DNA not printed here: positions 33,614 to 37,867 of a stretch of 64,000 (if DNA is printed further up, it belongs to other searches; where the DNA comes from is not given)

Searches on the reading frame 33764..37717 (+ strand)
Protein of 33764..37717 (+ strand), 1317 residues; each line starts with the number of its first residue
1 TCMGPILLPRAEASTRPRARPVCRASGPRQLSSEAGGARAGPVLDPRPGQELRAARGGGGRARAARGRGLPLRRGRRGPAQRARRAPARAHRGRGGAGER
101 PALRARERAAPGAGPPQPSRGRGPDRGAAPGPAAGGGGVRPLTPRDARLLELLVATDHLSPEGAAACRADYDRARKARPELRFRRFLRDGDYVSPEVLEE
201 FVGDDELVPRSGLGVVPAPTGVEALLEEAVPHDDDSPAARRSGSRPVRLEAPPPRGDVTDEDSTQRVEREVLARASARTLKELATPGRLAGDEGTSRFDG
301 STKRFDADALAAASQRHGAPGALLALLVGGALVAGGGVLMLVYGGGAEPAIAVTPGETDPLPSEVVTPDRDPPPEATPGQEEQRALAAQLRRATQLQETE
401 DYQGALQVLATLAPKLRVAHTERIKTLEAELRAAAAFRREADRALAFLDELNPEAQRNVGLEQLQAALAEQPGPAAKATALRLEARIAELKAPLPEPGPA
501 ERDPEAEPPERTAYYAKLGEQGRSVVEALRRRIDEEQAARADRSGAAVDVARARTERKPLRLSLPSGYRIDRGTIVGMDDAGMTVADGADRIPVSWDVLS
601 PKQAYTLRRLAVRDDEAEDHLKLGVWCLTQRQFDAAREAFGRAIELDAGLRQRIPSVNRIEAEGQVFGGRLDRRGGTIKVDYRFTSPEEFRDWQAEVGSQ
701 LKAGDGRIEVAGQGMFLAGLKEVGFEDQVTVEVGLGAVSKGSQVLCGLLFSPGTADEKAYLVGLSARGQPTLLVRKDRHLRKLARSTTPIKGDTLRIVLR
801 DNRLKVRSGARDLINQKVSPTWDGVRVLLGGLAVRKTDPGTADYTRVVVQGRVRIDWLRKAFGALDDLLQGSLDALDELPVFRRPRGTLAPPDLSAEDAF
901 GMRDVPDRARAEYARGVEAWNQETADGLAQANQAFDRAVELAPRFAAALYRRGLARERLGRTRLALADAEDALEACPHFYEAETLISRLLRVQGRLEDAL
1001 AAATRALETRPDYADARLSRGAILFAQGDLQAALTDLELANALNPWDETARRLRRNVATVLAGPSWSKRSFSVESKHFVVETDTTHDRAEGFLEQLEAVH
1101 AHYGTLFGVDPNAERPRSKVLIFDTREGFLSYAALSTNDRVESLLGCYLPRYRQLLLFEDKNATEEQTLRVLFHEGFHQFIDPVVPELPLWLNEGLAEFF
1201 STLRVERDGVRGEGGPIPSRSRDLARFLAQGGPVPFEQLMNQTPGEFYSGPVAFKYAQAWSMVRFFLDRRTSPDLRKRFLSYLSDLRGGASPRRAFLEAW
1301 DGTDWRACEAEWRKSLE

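Call 23: search_protein_families(library=pfam, proteins=[window:33764-37717:+], max_evalue=0.01)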
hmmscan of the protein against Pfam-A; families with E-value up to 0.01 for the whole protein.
window:33764-37717:+ (1317 aa): 9 families
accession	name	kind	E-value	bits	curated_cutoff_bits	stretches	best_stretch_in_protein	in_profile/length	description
PF00515.34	TPR_1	-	8.5e-13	48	27.8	0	946-979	1-34/34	Tetratricopeptide repeat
PF07719.23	TPR_2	-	3.5e-10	39.6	27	0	617-647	1-31/34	Tetratricopeptide repeat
PF13414.12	TPR_11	-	3.8e-10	39.7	26.8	1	991-1028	5-42/42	TPR repeat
PF13431.12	TPR_17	-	8.7e-08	32.3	24.4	0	1004-1034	3-33/34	Tetratricopeptide repeat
PF13432.12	TPR_16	-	1.1e-07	32.6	32.7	1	987-1038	4-54/65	Tetratricopeptide repeat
PF13181.12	TPR_8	-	4e-07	30.1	25.7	0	946-977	1-32/34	Tetratricopeptide repeat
PF13371.12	TPR_9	-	9e-07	29.3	35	2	990-1055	5-70/73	Tetratricopeptide repeat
PF14559.12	TPR_19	-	0.0027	18.4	25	1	993-1054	4-65/68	Tetratricopeptide repeat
PF07607.17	DUF1570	-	0.006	17.3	22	0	1173-1271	6-112/129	Protein of unknown function (DUF1570)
